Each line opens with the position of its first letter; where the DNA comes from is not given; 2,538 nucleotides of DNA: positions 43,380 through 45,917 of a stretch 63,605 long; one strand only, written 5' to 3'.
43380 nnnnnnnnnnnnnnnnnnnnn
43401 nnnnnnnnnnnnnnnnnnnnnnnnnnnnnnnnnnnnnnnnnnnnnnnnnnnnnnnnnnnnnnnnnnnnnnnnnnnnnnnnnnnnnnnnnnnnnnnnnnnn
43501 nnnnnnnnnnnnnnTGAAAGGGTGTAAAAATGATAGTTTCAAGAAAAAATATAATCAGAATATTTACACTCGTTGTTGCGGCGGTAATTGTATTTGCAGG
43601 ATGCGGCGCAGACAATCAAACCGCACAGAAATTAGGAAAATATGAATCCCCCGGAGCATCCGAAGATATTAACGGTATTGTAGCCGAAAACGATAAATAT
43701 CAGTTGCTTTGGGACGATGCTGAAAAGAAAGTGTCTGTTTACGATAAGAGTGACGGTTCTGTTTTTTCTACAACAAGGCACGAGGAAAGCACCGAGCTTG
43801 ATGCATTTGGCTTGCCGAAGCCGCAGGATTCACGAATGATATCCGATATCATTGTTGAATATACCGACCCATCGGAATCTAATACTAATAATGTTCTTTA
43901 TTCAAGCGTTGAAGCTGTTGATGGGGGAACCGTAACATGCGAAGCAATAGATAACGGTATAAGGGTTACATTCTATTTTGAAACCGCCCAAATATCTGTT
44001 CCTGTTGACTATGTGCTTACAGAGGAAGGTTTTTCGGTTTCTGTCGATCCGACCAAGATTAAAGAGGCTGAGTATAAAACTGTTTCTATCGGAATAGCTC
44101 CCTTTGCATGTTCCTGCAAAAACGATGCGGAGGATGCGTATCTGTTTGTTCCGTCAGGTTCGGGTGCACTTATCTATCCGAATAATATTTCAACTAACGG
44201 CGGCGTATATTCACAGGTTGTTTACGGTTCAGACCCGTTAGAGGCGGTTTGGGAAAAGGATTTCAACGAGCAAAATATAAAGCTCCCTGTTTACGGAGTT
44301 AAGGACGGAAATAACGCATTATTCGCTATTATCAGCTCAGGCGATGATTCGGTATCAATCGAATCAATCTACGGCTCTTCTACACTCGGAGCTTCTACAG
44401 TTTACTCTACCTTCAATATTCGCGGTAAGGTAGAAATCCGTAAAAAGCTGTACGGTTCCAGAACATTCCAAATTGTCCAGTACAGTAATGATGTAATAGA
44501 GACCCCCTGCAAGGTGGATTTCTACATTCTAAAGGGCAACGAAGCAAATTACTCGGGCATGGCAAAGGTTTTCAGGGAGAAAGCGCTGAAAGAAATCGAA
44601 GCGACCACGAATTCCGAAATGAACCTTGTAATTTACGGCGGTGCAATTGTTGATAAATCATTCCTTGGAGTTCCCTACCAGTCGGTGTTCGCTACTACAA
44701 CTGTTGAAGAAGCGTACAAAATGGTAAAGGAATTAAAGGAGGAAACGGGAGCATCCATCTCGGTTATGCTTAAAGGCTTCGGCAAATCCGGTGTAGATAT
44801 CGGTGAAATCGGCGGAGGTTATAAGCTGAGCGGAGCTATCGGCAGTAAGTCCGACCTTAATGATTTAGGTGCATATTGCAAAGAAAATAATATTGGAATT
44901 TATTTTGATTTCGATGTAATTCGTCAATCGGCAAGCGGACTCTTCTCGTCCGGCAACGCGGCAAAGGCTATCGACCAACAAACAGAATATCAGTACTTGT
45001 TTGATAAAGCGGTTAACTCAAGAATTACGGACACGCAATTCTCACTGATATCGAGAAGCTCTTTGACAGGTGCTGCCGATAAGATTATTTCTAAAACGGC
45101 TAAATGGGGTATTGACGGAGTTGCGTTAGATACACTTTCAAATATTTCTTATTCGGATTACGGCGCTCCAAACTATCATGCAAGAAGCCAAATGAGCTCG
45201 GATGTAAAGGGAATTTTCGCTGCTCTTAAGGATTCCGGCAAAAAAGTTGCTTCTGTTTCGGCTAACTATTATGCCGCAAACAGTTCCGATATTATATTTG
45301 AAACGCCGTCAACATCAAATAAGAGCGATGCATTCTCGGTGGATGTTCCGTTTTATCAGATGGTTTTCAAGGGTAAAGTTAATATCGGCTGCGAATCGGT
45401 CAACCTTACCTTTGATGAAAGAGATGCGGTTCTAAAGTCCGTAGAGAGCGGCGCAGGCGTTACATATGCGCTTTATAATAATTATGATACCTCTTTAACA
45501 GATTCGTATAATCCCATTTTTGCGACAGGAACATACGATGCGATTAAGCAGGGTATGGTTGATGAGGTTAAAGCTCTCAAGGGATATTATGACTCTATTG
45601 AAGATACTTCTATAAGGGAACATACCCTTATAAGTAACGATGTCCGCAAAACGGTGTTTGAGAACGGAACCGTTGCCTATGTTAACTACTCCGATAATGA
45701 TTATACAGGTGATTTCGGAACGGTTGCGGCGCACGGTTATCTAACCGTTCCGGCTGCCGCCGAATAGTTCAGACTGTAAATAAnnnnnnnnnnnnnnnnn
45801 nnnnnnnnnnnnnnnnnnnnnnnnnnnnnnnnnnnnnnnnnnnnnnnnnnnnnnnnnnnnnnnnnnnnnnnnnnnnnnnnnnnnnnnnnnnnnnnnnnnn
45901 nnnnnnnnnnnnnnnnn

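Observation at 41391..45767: NHL-propeller/TPR/Yip1 membrane protein and a 745-aa orphan lipoprotein inserted between two ABC permease pairs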

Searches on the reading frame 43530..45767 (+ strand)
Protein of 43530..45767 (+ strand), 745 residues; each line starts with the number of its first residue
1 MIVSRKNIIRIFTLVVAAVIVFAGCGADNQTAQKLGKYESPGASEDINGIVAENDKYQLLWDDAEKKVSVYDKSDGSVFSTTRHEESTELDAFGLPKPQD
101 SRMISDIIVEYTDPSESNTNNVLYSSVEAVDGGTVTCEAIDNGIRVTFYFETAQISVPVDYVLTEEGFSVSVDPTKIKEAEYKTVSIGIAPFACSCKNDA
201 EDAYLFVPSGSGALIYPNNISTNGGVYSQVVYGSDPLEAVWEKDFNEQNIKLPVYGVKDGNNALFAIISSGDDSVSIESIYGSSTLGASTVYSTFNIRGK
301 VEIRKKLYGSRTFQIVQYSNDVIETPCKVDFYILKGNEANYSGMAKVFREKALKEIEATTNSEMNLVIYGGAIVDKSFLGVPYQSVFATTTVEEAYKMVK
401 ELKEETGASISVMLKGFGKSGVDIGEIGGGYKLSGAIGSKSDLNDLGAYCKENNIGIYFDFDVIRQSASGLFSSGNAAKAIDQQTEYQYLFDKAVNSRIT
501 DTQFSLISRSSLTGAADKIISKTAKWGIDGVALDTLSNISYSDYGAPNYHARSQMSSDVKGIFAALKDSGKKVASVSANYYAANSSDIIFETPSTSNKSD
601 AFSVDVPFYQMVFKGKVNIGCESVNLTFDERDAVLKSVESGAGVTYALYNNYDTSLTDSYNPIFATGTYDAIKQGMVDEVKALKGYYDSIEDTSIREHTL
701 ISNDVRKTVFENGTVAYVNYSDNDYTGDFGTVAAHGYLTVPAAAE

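Call 5: search_protein_families(library=pfam, proteins=[window:43530-45767:+], max_evalue=1)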
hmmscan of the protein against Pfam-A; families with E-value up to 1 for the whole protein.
window:43530-45767:+ (745 aa): 3 families
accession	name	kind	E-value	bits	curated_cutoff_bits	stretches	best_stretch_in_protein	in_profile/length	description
PF18952.6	DUF5696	-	5.5e-120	402.2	25.6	1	137-737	4-612/612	Family of unknown function (DUF5696)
PF14854.11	LURAP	-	0.034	14.5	25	1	604-663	34-92/118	Leucine rich adaptor protein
PF09864.15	MliC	-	0.092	13.2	22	0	623-647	20-44/67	Membrane-bound lysozyme-inhibitor of c-type lysozyme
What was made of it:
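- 43530..45767 (+): DUF5696 lipoprotein: N-terminal beta-sandwich, (beta/alpha)8 barrel, C-terminal beta-sandwich; remote GH129/GH101-like. Pfam 5.5e-120 (call 5).
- On DUF5696 (Pfam PF18952): E 5.5e-120, covering profile positions 4-612 of 612 (call 5).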

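Call 6: search_protein_families(library=ncbifam, proteins=[window:43530-45767:+], max_evalue=1)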
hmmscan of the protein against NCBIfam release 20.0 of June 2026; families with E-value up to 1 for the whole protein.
window:43530-45767:+ (745 aa): 0 families

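Call 12: search_solved_structures(query=window:43530-45767:+, max_evalue=10)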
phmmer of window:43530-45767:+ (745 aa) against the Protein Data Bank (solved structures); distinct sequences matched with E-value up to 10: 3.
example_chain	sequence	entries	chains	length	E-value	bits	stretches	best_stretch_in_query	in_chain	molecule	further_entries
7w2o_C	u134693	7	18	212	0.21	13.3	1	262-323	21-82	Probable transcriptional regulator | TetR family transcriptional regulator | Putative transcriptional regulator, TetR family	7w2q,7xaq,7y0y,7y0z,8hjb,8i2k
3aia_A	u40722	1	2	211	1.4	10.6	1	631-687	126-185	UPF0217 protein MJ1640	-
3ai9_X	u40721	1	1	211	1.8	10.3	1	631-684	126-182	UPF0217 protein MJ1640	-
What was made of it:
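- On GH129 / GH101 glycoside hydrolases: The single sequence finds nothing in the PDB (call 12).
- Tried and rejected: Sequence search of DUF5696 against the PDB found nothing meaningful (call 12).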

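Call 14: find_homologous_proteins(query=window:43530-45767:+, max_evalue=0.00001)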
Query window:43530-45767:+ (745 aa): 406 proteins with E <= 0.00001 among 8000 candidates; the best 120 are listed.
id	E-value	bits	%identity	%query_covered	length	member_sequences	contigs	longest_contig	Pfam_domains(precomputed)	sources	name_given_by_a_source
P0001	0.0e+0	1570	95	100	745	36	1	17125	PF18952.7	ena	-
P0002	0.0e+0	1324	79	100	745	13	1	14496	PF18952.7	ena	-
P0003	0.0e+0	1267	75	100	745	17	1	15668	PF18952.7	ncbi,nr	ncbi:MAG: DUF5696 domain-containing protein [Acutalibacteraceae bacterium]|nr:DUF5696 domain-contain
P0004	0.0e+0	1217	72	100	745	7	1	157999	PF18952.7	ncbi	-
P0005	0.0e+0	1199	71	100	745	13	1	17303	PF18952.7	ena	-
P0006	0.0e+0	1155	70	100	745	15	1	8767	PF18952.7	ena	-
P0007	0.0e+0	1113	66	99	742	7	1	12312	PF18952.7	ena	-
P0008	0.0e+0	1063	65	99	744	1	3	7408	PF18952.7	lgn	-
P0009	0.0e+0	1047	64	100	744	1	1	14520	PF18952.7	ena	-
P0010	3.1e-296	1003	62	100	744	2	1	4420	PF18952.7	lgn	-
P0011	3.9e-287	973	59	99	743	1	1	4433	PF18952.7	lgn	-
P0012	2.6e-284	963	58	99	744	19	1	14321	PF18952.7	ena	-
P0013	9.1e-284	962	59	99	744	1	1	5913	PF18952.7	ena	-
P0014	3.1e-282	956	59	99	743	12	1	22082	PF18952.7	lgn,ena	-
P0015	1.1e-281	955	58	98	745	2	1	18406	PF18952.7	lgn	-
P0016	2.5e-259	881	56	95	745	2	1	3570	PF18952.7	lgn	-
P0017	1.8e-163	564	39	98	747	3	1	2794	PF18952.7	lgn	-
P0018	1.9e-160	554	40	97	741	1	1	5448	PF18952.7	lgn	-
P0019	3.8e-160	553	39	99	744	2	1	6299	PF18952.7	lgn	-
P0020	3.1e-157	543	40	99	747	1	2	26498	PF18952.7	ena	-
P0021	3.2e-156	540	40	98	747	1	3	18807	PF18952.7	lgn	-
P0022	8.8e-156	539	39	98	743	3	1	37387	PF18952.7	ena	-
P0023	5.4e-155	536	39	99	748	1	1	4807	PF18952.7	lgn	-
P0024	6.5e-155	536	39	99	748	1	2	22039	PF18952.7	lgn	-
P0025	1.7e-154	534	39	99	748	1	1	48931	PF18952.7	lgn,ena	-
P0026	2.0e-154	534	39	99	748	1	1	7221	PF18952.7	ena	-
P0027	2.1e-154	534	39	99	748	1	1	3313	PF18952.7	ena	-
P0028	5.6e-154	533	38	98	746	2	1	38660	PF18952.7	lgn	-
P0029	6.6e-154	532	39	96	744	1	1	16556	PF18952.7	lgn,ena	-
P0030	7.3e-154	532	39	99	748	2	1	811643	PF18952.7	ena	-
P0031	7.4e-154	532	39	99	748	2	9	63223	PF18952.7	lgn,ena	-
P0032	1.1e-153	532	39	99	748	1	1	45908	PF18952.7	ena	-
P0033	1.3e-153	531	39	99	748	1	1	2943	PF18952.7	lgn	-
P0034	1.8e-153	531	39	98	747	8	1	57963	PF18952.7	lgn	-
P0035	3.0e-153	530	38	98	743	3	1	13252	PF18952.7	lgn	-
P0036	4.8e-153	529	38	99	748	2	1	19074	PF18952.7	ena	-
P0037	4.9e-153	529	39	99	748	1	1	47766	PF18952.7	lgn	-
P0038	1.0e-152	528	39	98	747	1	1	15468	PF18952.7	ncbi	-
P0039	1.1e-152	528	39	98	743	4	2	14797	PF18952.7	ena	-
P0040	3.2e-152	527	37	99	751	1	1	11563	PF18952.7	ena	-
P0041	1.6e-149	518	36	92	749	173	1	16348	PF18952.7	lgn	-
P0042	3.9e-149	517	39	98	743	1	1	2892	PF18952.7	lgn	-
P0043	7.2e-149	516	37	98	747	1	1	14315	PF18952.7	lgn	-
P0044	8.7e-149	515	38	98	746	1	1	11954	PF18952.7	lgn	-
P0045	2.4e-148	514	38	98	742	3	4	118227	PF18952.7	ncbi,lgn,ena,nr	ncbi:MAG: hypothetical protein J6B93_04865 [Clostridia bacterium]|nr:hypothetical protein [Clostridi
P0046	1.8e-145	504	38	93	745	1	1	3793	PF18952.7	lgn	-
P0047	3.0e-145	504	36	99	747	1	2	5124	PF18952.7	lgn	-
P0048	3.2e-145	504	38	98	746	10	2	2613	PF18952.7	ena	-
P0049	4.5e-144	500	38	98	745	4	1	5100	PF18952.7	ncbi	-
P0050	5.9e-144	499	38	93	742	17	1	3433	PF18952.7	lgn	-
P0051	6.1e-144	499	38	98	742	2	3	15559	PF18952.7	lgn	-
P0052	6.4e-144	499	39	93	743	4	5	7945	PF18952.7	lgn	-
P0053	2.8e-143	497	38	98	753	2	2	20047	PF18952.7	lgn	-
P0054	3.7e-143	497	37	99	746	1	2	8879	PF18952.7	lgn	-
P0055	4.4e-143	497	37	98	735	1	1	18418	PF18952.7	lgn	-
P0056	4.5e-143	497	36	94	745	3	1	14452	PF18952.7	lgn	-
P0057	8.4e-143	496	38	99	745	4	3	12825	PF18952.7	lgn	-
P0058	9.1e-143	496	39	92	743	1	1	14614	PF18952.7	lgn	-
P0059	9.9e-143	495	36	99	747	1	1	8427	PF18952.7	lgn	-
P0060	1.6e-142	495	36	98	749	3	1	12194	PF18952.7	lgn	-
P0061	1.6e-142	495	39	93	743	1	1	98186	PF18952.7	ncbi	-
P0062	1.6e-142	495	38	92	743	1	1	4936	PF18952.7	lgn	-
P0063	2.1e-142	494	36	99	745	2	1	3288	PF18952.7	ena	-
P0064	6.6e-142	493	37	92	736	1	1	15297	PF18952.7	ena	-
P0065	7.1e-142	493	37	97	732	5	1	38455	PF18952.7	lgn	-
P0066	8.2e-142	492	39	92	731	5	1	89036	PF18952.7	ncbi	-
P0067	1.3e-141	492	38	95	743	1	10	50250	PF18952.7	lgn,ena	-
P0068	2.8e-141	491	37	92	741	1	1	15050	PF18952.7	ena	-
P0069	3.6e-141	490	36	98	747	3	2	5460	PF18952.7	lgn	-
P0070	6.7e-141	489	36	99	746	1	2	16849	PF18952.7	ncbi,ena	-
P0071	1.1e-140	489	38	99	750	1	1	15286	PF18952.7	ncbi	-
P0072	2.2e-140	488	36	99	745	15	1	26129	PF18952.7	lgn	-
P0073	7.2e-140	486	37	99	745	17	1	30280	PF18952.7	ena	-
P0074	9.0e-140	486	35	99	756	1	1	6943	PF18952.7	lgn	-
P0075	3.5e-139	484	36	98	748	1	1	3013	PF18952.7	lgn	-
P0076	5.3e-139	483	36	97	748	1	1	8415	PF18952.7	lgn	-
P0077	1.2e-138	482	36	93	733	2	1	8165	PF18952.7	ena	-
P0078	2.9e-138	481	38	98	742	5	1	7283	PF18952.7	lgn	-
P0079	1.9e-137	478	37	93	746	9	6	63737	PF18952.7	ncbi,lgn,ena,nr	ncbi:MAG: hypothetical protein IJP21_05365 [Clostridia bacterium]|nr:hypothetical protein [Clostridi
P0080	7.3e-137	476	36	97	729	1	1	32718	PF18952.7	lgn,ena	-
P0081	9.7e-137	476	36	99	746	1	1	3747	PF18952.7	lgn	-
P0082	1.3e-136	475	37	97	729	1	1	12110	PF18952.7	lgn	-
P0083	3.2e-136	474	38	92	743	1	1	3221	PF18952.7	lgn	-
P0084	4.5e-136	473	37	97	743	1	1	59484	PF18952.7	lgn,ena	-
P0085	1.2e-135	472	35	99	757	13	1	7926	PF18952.7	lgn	-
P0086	2.6e-135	471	36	97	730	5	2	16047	PF18952.7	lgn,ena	-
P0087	6.1e-135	470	36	99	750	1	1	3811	PF18952.7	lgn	-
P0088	7.9e-135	469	36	98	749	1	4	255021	PF18952.7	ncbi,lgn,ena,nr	ncbi:MAG: hypothetical protein IKD04_09495 [Clostridia bacterium]|nr:hypothetical protein [Clostridi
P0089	1.1e-134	469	35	98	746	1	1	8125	PF18952.7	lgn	-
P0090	1.9e-134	468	36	99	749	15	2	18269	PF18952.7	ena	-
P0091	2.0e-134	468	37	97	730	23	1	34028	PF18952.7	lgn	-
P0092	2.1e-134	468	36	98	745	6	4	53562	PF18952.7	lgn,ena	-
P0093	2.7e-134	468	36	99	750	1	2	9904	PF18952.7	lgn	-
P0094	4.1e-134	467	38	98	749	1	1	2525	PF18952.7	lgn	-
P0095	4.8e-134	467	36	98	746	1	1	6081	PF18952.7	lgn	-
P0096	5.5e-134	466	36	99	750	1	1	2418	PF18952.7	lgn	-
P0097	1.0e-133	466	36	99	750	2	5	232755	PF18952.7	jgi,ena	-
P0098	2.6e-133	464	36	99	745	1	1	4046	PF18952.7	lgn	-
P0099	8.3e-133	463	37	98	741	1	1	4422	PF18952.7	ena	-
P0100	8.5e-133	463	35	98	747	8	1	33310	PF18952.7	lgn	-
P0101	8.8e-133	463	37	95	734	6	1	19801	PF18952.7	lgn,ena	-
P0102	1.7e-132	462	36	98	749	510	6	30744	PF18952.7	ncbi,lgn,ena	-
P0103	3.6e-132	461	36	100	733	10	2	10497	PF18952.7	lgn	-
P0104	4.7e-132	460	35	98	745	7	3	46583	PF18952.7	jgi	-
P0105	8.1e-132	459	35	97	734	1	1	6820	PF18952.7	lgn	-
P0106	1.5e-131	458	37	93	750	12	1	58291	PF18952.7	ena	-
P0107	2.7e-131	458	36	99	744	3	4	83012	PF18952.7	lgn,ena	-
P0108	3.4e-131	457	36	99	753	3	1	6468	PF18952.7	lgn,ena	-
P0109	1.1e-130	456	34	99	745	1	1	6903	PF18952.7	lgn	-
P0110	1.2e-130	456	35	99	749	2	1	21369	PF18952.7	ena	-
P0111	2.0e-130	455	36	99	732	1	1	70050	PF18952.7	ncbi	-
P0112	3.1e-130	454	35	96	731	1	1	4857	PF18952.7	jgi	jgi:hypothetical protein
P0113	6.1e-130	453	36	99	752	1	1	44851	PF18952.7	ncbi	-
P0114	1.0e-129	452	37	98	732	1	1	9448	PF18952.7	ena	-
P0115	1.5e-129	452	37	90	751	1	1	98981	PF18952.7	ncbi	-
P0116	2.0e-129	451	36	98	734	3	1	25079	PF18952.7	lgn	-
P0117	4.4e-129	450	36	99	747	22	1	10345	PF18952.7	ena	-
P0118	9.2e-129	449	36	93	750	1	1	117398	PF18952.7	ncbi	-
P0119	1.9e-128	448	37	98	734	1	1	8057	PF18952.7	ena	-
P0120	2.4e-128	448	37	98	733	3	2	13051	PF18952.7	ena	-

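Call 19: find_related_loci(query=A1, collection=genome_contigs, flank=10000)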
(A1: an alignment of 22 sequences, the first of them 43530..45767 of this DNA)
Query A1 (745 aa) in genome_contigs; peptide patterns used: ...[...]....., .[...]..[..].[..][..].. (x = any residue, [..] = any of these).
374 stretches matched a pattern; 264 encode a relative of the query (tblastn E <= 1e-3); the best 80 are kept; 80 distinct loci.
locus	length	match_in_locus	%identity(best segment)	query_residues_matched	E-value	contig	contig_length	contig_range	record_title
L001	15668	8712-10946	75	1-745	0e+0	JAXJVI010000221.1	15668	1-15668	MAG: Acutalibacteraceae bacterium isolate DOME_MAG_5610 5610_C0334_k141_344225, whole genome shotgun sequence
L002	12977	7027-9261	72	1-745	0e+0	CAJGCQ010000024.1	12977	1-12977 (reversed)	MAG: Clostridiaceae bacterium isolate MAG26 genome assembly, contig: k141_5467012_length_12977_cov_29.6976, whole genome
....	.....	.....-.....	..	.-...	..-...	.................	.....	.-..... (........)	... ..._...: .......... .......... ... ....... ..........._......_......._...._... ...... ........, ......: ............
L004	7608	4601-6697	39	48-738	5e-151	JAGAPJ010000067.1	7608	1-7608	MAG: Clostridia bacterium isolate RGIG8652 Water_deer_Cecum.Co__c588416, whole genome shotgun sequence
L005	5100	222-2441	38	3-738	4e-153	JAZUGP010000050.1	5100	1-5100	MAG: Acutalibacteraceae bacterium isolate T1900045285_TH20190055.MAGScoT_cleanbin_000012 SGB_5985_k141_1715182, whole ge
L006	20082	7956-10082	40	38-738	2e-150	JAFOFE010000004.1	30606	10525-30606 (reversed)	MAG: Clostridia bacterium isolate RGIG412 Dairy_cattle_Colon-5__c30063, whole genome shotgun sequence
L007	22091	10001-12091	39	50-738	7e-150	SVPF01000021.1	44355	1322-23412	MAG: Oscillospiraceae bacterium isolate SIG584 NODE_18876_length_44355_cov_3.235823, whole genome shotgun sequence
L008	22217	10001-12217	37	8-738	3e-149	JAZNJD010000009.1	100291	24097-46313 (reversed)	MAG: Acutalibacteraceae bacterium isolate T1900044681_TS20190147.MAGScoT_cleanbin_000007 SGB_1690_k141_712186, whole gen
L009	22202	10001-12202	36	9-738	1e-152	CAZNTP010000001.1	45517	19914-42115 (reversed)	MAG TPA_asm: uncultured Ruminococcus sp. isolate SRP315200_co1_209 genome assembly, contig: NODE_867_length_45517_cov_11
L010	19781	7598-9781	38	19-738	3e-149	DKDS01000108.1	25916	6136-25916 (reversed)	MAG TPA_asm: Ruminococcaceae bacterium UBA6842 UBA6842_contig_448, whole genome shotgun sequence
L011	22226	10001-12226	37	5-738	2e-153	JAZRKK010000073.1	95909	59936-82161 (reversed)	MAG: Acutalibacteraceae bacterium isolate T1900045446_YK20190137.MAGScoT_cleanbin_000021 SGB_7162_k141_2483157, whole ge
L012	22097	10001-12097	38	48-738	8e-148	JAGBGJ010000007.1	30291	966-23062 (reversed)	MAG: Clostridia bacterium isolate RGIG9094 Water_deer_Rectum.Co__c107056, whole genome shotgun sequence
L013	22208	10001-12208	35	6-738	6e-147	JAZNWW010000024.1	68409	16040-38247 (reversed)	MAG: Acutalibacteraceae bacterium isolate T1900044782_TS20190248.MAGScoT_cleanbin_000002 SGB_2575_k141_2044469, whole ge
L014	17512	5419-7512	39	50-738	2e-146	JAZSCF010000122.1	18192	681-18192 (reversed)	MAG: Acutalibacteraceae bacterium isolate T1900044918_TS20190384.MAGScoT_cleanbin_000008 SGB_3345_k141_2011, whole genom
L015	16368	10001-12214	35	9-737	1e-145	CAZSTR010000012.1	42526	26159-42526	MAG TPA_asm: uncultured Ruminococcus sp. isolate SRP350583_co1_426 genome assembly, contig: NODE_1350_length_42526_cov_2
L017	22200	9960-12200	39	3-745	2e-143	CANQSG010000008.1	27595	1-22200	MAG: uncultured Clostridia bacterium isolate Lapin-032__bin64 genome assembly, contig: Lapin-032__NODE_2756_length_27595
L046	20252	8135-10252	37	50-743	7e-134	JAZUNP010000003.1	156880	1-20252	MAG: Acutalibacteraceae bacterium isolate T1900044885_TS20190351.MAGScoT_cleanbin_000014 SGB_3222_k141_194284, whole gen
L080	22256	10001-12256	35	8-737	4e-124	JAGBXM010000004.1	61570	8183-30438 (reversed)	MAG: Clostridia bacterium isolate RGIG9536 Yak_Colon-2__c24353, whole genome shotgun sequence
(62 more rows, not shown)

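Call 28: predict_structure(alignment_id=A1)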
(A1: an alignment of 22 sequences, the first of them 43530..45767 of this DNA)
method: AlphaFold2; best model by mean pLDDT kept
length: 745 residues; sequences in the alignment: 22
mean_pLDDT: 85.0   pTM: 0.87
mean pLDDT of the five models: 85.0, 84.6, 84.5, 82.3, 81.2
residues with pLDDT >= 90: 372; 70-90: 278; 50-70: 70; < 50: 25
segments of 3 or more residues with pLDDT < 50: 1-5, 22-32, 469-473
pLDDT, mean of each block of 10 residues (from residue 1): 49 60 41 70 91 96 90 90 69 77 91 77 92 92 96 94 96 94 92 90 92 90 89 79 65 95 96 93 89 92 69 77 90 94 94 73 92 81 84 95 94 89 65 84 92 92 72 66 79 71 83 88 83 90 82 88 93 92 93 85 91 91 87 93 93 72 78 92 91 91 92 94 92 94 59
secondary structure, 60 per line:
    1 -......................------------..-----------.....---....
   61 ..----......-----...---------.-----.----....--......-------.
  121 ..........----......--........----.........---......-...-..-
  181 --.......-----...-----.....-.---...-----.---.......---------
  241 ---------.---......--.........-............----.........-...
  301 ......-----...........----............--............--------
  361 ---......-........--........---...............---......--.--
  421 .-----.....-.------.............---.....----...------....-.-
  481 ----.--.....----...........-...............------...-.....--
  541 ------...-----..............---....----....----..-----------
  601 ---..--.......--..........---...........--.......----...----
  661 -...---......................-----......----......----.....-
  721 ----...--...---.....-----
elements in order (helices of 4 or more, strands of 3 or more residues): H2-23 E49-53 E57-62 E67-72 E78-80 H101-104 E107-112 E120-124 H125-130 E135-140 E143-150 E155-163 E167-172 E183-189 E195-197 E203-207 E213-215 E225-231 E254-259 E262-270 E275-283 E288-296 E298-306 E312-322 E327-335 H341-352 E364-369 E371-378 E381-388 H392-406 E410-415 H427-431 H440-452 E456-460 E465-467 E488-492 E497-507 H509-523 E530-532 H534-538 H555-568 E572-575 H580-583 H608-613 E617-623 H630-640 E643-649 H669-689 E695-700 E705-710 E715-719 E725-727 E730-732 E736-740
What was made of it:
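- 43530..45767 (+): AF2 pLDDT 85, pTM 0.87 (call 28).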
